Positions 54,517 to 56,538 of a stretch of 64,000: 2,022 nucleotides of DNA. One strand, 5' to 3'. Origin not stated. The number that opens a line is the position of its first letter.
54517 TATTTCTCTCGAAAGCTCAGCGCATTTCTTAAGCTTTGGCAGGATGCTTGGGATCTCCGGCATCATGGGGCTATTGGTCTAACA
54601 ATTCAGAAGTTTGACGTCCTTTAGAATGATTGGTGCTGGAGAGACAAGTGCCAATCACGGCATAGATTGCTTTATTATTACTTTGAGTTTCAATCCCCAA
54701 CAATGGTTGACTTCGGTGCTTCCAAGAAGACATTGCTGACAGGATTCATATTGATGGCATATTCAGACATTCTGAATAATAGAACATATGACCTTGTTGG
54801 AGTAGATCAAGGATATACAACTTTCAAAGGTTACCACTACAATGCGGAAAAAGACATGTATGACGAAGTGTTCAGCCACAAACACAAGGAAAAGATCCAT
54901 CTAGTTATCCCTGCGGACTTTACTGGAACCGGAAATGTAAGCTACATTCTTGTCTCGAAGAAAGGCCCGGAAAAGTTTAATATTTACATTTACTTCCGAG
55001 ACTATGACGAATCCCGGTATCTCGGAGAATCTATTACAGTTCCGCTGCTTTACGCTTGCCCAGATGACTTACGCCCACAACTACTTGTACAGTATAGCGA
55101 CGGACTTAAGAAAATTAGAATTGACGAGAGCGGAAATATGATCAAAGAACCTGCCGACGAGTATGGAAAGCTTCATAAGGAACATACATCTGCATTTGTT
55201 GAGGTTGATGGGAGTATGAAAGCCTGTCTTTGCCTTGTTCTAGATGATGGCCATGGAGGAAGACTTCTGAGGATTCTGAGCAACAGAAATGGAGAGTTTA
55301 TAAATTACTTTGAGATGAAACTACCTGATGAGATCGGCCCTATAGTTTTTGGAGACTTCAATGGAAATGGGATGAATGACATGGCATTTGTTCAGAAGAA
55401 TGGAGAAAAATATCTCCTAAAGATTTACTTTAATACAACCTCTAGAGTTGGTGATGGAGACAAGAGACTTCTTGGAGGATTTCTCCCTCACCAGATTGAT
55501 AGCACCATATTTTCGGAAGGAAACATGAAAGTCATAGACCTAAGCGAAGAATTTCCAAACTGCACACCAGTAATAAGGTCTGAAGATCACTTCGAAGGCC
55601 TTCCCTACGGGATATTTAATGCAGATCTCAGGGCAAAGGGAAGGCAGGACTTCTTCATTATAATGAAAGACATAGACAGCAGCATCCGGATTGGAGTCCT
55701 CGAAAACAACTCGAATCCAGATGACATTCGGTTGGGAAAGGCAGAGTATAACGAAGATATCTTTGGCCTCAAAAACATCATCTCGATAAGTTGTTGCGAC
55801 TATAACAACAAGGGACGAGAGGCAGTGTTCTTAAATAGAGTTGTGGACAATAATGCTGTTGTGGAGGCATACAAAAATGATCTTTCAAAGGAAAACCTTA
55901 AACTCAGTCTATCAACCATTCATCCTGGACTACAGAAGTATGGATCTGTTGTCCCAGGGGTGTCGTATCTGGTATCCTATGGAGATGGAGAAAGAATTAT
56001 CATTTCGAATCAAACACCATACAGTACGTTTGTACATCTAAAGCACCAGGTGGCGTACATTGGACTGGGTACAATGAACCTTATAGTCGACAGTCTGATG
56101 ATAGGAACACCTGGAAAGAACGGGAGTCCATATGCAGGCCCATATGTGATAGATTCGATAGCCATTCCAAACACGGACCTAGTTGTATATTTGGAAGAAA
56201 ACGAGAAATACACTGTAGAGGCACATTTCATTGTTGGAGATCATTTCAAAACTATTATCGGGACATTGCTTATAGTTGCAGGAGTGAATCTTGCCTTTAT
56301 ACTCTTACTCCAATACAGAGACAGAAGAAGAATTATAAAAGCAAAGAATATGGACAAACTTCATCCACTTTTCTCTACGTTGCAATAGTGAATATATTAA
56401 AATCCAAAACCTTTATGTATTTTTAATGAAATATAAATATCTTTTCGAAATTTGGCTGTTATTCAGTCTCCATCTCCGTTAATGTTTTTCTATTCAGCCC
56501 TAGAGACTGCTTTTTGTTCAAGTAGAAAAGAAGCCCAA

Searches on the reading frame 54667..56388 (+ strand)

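Call 59: search_protein_families(library=pfam, proteins=[window:54667-56388:+], max_evalue=0.0001)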
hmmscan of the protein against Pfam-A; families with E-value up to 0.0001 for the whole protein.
window:54667-56388:+ (573 aa): 1 family
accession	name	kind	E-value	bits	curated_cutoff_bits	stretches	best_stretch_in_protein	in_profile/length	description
PF23122.1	C2_ITFG1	-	5.1e-05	23.8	27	1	425-513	2-90/100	ITFG1, C2 domain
